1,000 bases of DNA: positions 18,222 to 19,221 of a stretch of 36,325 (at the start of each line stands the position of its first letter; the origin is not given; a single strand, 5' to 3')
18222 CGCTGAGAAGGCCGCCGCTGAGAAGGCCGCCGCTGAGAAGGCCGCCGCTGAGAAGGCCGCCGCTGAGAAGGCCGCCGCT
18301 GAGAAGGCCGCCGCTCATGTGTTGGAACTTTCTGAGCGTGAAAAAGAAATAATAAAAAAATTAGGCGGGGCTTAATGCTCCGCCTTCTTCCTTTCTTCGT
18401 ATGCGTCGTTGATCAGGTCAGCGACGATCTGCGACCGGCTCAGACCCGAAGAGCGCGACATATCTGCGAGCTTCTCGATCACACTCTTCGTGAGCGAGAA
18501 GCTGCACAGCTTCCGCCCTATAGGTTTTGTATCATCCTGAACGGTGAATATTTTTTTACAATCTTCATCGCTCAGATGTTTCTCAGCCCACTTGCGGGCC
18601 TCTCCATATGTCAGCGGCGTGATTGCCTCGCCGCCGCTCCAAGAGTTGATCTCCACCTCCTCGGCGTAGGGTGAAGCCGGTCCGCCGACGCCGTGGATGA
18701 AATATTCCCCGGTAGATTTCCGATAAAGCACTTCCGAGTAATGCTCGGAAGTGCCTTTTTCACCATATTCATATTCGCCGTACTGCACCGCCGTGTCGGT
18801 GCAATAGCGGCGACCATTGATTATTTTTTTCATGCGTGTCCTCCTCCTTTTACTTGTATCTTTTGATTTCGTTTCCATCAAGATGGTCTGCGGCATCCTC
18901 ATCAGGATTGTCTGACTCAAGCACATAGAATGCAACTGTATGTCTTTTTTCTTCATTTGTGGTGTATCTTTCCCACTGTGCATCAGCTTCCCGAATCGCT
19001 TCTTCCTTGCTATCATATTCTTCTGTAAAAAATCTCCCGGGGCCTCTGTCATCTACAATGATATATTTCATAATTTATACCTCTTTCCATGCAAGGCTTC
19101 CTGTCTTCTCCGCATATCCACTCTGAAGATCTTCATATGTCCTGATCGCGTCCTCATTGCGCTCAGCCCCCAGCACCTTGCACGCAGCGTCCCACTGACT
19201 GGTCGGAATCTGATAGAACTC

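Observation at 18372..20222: Five-gene operon of small, mostly acidic proteins ending in an RHH protein, next to attP: a candidate anti-defence (acr/aca-like) locus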

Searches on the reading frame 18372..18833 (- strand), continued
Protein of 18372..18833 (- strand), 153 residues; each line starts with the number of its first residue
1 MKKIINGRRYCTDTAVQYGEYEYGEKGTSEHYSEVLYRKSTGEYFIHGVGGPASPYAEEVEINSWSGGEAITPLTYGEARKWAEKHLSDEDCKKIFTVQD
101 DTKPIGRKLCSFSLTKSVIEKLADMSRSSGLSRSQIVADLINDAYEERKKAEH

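Call 49: fold_search(model_id=the predicted structure, library=viral)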
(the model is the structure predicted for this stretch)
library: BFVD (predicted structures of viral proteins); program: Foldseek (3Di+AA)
matches with E <= 10: 748; with E <= 0.001: 1
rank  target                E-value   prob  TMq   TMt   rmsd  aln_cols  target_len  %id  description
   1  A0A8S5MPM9            3.1e-06  1.00  0.50  0.56  11.6       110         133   34  Uncharacterized protein [Podoviridae sp. ctiHu16]
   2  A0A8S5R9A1            1.4e-02  1.00  0.41  0.41   9.5       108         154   17  Uncharacterized protein [virus sp. ctDYl1]
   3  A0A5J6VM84            2.1e-02  0.28  0.16  0.08  17.9       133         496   14  Uncharacterized protein [Megaviridae environmental sample]
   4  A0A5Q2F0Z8            3.7e-02  0.89  0.31  0.24  19.8       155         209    8  Uncharacterized protein [Gordonia phage Sixama]
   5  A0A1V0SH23            4.7e-02  0.21  0.18  0.03  18.9       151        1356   13  Uncharacterized protein [Hokovirus HKV1]
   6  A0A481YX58            7.8e-02  0.95  0.32  0.28  14.7       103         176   12  Uncharacterized protein [Marseillevirus LCMAC201]
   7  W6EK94                8.2e-02  0.57  0.28  0.23  15.8       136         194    7  Uncharacterized protein [Shewanella phage Spp001]
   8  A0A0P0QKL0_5          1.2e-01  0.25  0.19  0.03  16.8       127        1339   13  (no name in the UniProt tables at hand)
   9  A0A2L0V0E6            1.2e-01  0.80  0.30  0.30  14.2       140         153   14  Uncharacterized protein [Agrobacterium phage Atu_ph07]
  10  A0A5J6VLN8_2          1.2e-01  0.30  0.24  0.04  18.8       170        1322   16  WD domain protein [Megaviridae environmental sample]
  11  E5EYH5                1.5e-01  0.13  0.13  0.11  18.9       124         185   14  (no name in the UniProt tables at hand)
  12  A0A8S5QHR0            1.6e-01  0.97  0.40  0.43   9.7       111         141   13  Uncharacterized protein [Siphoviridae sp. cteHV32]
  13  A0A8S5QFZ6            1.6e-01  0.18  0.19  0.08  21.6       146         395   15  Uncharacterized protein [Siphoviridae sp. ctr8v12]
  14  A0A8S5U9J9            1.7e-01  0.89  0.34  0.30  10.4        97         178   18  Uncharacterized protein [Siphoviridae sp. ctKNZ79]
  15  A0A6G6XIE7            1.7e-01  0.63  0.29  0.29   8.2       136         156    9  (no name in the UniProt tables at hand)
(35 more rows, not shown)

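Call 59: search_protein_families(library=pfam, proteins=[P0108, P0043, P0059, P0073, P0098, P0100, P0117, P0114, P0083, P0095], max_evalue=0.01)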
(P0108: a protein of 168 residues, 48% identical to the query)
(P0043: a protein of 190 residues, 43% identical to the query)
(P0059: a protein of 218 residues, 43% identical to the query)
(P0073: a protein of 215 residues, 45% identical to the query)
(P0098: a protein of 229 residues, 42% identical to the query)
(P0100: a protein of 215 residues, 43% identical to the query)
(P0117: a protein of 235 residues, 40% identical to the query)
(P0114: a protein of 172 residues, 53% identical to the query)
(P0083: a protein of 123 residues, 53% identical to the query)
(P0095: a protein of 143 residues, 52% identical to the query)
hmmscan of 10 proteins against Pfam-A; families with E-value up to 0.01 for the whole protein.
P0108 (168 aa): 4 families
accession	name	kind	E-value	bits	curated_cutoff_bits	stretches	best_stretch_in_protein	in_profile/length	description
PF01381.28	HTH_3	-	8.5e-17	61.4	23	1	112-166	1-55/55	Helix-turn-helix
PF12844.13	HTH_19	-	1.1e-11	44.9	30.2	1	109-167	1-59/64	Helix-turn-helix domain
PF13560.12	HTH_31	-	7e-09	36.3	27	1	110-166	4-60/64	Helix-turn-helix domain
PF13443.12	HTH_26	-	1.1e-08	35.6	22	1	120-168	10-59/63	Cro/C1-type HTH DNA-binding domain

P0043 (190 aa): 0 families

P0059 (218 aa): 0 families

P0073 (215 aa): 0 families

P0098 (229 aa): 1 family
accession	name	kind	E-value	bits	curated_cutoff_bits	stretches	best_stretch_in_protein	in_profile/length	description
PF01402.27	RHH_1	-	0.0018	18.6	20.5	1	110-146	3-39/39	Ribbon-helix-helix protein, copG family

P0100 (215 aa): 0 families

P0117 (235 aa): 0 families

P0114 (172 aa): 3 families
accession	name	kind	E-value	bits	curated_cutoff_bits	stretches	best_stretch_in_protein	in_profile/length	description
PF13560.12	HTH_31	-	0.00011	22.8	27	1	112-156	4-50/64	Helix-turn-helix domain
PF01381.28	HTH_3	-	0.00021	21.7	23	1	114-154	1-41/55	Helix-turn-helix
PF12844.13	HTH_19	-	0.0039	17.5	30.2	0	113-158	3-48/64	Helix-turn-helix domain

P0083 (123 aa): 0 families

P0095 (143 aa): 0 families

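Call 79: search_solved_structures(query=A1, max_evalue=10)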
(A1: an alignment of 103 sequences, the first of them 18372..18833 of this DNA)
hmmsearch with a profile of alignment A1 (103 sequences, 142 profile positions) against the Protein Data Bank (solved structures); distinct sequences matched with E-value up to 10: 8.
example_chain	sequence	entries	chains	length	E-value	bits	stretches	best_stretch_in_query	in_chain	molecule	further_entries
1b01_A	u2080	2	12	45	0.023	17.9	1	105-141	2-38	TRANSCRIPTIONAL REPRESSOR COPG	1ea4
2cpg_A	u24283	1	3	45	0.023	17.9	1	105-141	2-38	TRANSCRIPTIONAL REPRESSOR COPG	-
2mdv_A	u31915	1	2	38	0.1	15.8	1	109-140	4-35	Designed protein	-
7nyw_I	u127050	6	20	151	0.16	15.2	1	47-141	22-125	Macrodomain Ter protein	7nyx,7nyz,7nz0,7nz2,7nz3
4c0n_A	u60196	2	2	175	0.62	13.3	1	42-87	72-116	2-ON-2 HEMOGLOBIN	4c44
6a6x_C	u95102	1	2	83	0.81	12.9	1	104-139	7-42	Antitoxin MazE7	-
8u12_A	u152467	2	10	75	1.3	12.2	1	105-141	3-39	Antitoxin Rv0298 | Antitoxin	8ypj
9hnh_A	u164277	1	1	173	1.4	12.1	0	78-102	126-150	Chains: A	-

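Call 85: find_related_loci(query=A1, collection=genome_contigs, flank=4000)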
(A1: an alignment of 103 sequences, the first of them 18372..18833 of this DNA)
Query A1 (153 aa) in genome_contigs; peptide patterns used: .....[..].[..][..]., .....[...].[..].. (x = any residue, [..] = any of these).
172 stretches matched a pattern; 144 encode a relative of the query (tblastn E <= 1e-3); the best 80 are kept; 80 distinct loci.
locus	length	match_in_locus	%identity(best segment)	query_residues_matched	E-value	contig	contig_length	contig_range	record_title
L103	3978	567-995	46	1-144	4e-37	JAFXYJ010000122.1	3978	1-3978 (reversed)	MAG: Oscillospiraceae bacterium isolate RGIG6858 Sheep_Rumen-4__c1224033, whole genome shotgun sequence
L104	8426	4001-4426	46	1-144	9e-37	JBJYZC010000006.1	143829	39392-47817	Lachnospiraceae bacterium YH-ros2226 contig6, whole genome shotgun sequence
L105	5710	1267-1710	43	1-149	5e-35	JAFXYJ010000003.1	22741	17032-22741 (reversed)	MAG: Oscillospiraceae bacterium isolate RGIG6858 Sheep_Rumen-4__c54813, whole genome shotgun sequence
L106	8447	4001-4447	43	1-152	7e-35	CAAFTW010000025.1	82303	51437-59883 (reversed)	MAG TPA_asm: Clostridia bacterium, isolate HGM13489, WGS project CAAFTW010000000 data, contig: SRS295016_24_k89_19555, w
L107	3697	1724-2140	45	1-141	2e-33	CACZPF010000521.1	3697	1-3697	MAG: uncultured Lachnospiraceae bacterium isolate RUG12824 genome assembly, contig: RUG12824_asm_521, whole genome shotg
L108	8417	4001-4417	44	1-141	8e-33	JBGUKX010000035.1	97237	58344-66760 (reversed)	MAG: Lachnospiraceae bacterium isolate ruminal_MAG_270 ruminal_MAG_270_contig_0035, whole genome shotgun sequence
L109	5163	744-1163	44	1-142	1e-32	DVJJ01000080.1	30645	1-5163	MAG TPA_asm: Candidatus Avoscillospira avistercoris isolate ChiBcec16-1751 ChiBcec16__C98808_L30645_SRR6323486, whole ge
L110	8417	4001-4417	43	1-141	3e-32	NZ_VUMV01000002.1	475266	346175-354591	Bilifractor porci strain Oil+RF-744-WCA-WT-13 seq2, whole genome shotgun sequence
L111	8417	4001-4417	45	1-141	6e-32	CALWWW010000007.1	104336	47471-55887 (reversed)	MAG: uncultured Oscillospiraceae bacterium isolate BRZ_BM__bin16 genome assembly, contig: BRZ_BM__NODE_318_length_104336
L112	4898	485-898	41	1-140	8e-31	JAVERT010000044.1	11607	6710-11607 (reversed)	MAG: Gudongella sp. isolate BF1_27 scaffold_8313_c1_biofilm_2017, whole genome shotgun sequence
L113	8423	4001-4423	41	1-143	7e-31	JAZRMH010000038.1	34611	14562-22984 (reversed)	MAG: Faecousia sp. isolate T1900045427_YK20190118.MAGScoT_cleanbin_000004 SGB_7070_k141_682452, whole genome shotgun seq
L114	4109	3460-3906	41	1-152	6e-31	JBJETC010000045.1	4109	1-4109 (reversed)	MAG: Anaerovoracaceae bacterium isolate PUUB16_bin.038 NODE_14615_length_4109_cov_3.650469, whole genome shotgun sequenc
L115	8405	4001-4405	45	1-138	2e-30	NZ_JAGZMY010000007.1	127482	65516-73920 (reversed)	MAG: Anaerococcus vaginalis isolate L3_108_077G1_dasL3_108_077G1_concoct_2_sub L3_108_077G1_scaffold_69, whole genome sh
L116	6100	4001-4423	45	1-144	3e-30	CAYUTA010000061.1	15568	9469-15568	MAG TPA_asm: uncultured Oscillospiraceae bacterium isolate SRP335695_co1_57 genome assembly, contig: NODE_1748_length_15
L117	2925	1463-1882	42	1-141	7e-30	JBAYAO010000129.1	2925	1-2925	MAG: Candidatus Methanomethylophilaceae archaeon isolate SO_2016_CLC_T1_8 scaffold71212_PH3_Jul14_2016, whole genome sho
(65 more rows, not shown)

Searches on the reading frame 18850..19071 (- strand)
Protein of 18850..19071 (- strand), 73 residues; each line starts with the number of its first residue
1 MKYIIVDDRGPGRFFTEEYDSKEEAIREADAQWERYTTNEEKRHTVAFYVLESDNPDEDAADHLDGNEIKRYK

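Call 5: search_protein_families(library=pfam, proteins=[window:18850-19071:-], max_evalue=0.1)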
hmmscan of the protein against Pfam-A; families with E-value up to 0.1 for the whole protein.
window:18850-19071:- (73 aa): 0 families

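Call 6: search_protein_families(library=phrogs, proteins=[window:18850-19071:-], max_evalue=0.1)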
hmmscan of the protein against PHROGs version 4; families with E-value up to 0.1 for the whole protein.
window:18850-19071:- (73 aa): 2 families
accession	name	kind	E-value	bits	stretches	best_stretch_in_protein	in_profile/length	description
phrog_1672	-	unknown function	0.00039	21.1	1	16-63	45-84/168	-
phrog_4501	-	unknown function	0.019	16.1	0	1-33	2-34/76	-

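Call 8: search_protein_families(library=ncbifam, proteins=[window:18850-19071:-], max_evalue=0.1)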
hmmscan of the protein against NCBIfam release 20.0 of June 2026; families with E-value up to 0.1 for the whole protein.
window:18850-19071:- (73 aa): 0 families

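Call 9: search_protein_families(library=padloc, proteins=[window:18850-19071:-], max_evalue=0.1)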
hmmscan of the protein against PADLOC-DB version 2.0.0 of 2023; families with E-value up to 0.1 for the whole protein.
window:18850-19071:- (73 aa): 0 families

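Call 23: search_dna_similar(query=window:18850-19071:-, collection=phages, mode=protein, max_evalue=0.01, max_rows=20)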
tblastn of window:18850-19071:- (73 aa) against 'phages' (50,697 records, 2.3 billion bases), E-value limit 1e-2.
No match.

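Call 35: find_homologous_proteins(query=window:18850-19071:-, max_evalue=0.01)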
Query window:18850-19071:- (73 aa): 23 proteins with E <= 0.01 among 24 candidates.
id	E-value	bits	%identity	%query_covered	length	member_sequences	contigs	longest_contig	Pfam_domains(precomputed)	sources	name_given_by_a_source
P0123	1.4e-38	148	92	100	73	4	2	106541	-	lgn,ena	-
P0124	4.3e-35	136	81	100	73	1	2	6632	-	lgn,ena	-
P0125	2.4e-34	134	84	100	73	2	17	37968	-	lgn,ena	-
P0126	3.3e-28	115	75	100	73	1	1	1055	-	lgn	-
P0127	4.7e-28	114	73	100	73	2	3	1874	-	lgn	-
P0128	5.1e-28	114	73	100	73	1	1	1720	-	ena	-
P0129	9.1e-28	113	73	100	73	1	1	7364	-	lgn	-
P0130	6.7e-27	110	73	100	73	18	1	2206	-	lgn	-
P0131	8.6e-27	110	70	100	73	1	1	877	-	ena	-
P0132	2.2e-26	109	71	100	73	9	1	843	-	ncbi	-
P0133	2.3e-24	102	67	100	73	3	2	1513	-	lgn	-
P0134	3.3e-24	102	68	100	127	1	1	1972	-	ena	-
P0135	4.2e-24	102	67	100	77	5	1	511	-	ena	-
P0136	2.0e-23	99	71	100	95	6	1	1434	-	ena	-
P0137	1.2e-21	94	64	100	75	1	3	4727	-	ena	-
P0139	7.7e-17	79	59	100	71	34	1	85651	-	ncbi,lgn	-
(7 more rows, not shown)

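Call 37: find_encoding_contigs(protein=P0123, flank=7000, max_places=2)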
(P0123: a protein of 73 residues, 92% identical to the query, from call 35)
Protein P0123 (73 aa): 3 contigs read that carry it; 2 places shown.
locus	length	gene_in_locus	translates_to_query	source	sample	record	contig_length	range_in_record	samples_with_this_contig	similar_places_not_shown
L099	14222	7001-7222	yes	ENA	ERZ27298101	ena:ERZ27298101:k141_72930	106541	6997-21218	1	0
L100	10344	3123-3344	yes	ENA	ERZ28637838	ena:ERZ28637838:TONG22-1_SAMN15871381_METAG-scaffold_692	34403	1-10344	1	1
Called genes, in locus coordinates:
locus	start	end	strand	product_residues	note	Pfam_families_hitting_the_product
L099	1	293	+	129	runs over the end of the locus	-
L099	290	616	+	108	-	-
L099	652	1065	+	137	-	-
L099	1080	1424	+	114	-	-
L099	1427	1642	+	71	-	-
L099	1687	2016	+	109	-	-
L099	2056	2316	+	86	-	-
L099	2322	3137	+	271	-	PF17338:GP88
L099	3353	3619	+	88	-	-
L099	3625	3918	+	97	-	-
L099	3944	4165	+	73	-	-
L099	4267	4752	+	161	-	-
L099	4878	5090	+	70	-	-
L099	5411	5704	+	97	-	-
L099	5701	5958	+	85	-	-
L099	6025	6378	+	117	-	-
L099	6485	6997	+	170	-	-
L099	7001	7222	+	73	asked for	-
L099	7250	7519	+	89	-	-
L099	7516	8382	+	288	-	-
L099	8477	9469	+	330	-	PF13495:Phage_int_SAM_4 (faint), PF00589:Phage_integrase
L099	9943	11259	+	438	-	PF13936:HTH_38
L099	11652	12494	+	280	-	-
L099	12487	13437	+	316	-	PF22822:MrpR_N_CB, PF22823:MrpR_C_cat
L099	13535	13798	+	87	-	-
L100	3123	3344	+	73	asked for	-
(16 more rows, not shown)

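Call 38: find_encoding_contigs(protein=P0139, flank=6000, max_places=2)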
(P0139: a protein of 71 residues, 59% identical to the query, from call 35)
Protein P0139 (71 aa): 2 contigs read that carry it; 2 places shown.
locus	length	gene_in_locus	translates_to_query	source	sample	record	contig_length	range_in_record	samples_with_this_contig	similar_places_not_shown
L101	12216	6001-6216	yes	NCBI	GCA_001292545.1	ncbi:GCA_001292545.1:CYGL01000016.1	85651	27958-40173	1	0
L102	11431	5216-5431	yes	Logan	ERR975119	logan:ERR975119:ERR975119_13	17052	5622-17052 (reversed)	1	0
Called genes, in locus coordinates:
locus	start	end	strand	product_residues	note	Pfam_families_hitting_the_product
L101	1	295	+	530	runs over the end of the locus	PF00239:Resolvase, PF07508:Recombinase, PF13408:Zn_ribbon_recom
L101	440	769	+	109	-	PF14386:DUF4417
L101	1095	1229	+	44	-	-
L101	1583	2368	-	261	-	PF03457:HA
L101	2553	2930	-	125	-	-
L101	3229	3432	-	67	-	-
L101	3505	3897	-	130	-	-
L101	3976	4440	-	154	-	-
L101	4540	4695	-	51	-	-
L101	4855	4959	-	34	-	-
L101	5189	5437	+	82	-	PF13443:HTH_26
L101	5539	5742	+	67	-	-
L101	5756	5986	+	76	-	-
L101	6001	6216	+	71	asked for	-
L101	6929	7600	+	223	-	-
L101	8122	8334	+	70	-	-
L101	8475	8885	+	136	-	-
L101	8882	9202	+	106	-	-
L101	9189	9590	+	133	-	-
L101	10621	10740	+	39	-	-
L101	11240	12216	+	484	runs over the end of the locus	PF11443:DUF2828, PF25043:DUF7788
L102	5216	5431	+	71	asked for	-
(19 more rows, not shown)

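Call 64: search_solved_structures(query=A5, max_evalue=10)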
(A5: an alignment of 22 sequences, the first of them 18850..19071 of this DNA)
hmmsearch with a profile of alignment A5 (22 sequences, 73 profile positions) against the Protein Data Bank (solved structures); distinct sequences matched with E-value up to 10: 2.
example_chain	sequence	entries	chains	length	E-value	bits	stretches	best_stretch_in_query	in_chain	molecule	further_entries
7n1j_B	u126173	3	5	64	0.88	13.1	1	20-51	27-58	Binder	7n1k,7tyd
8fjf_A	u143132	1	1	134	7.5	10.1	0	2-32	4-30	H10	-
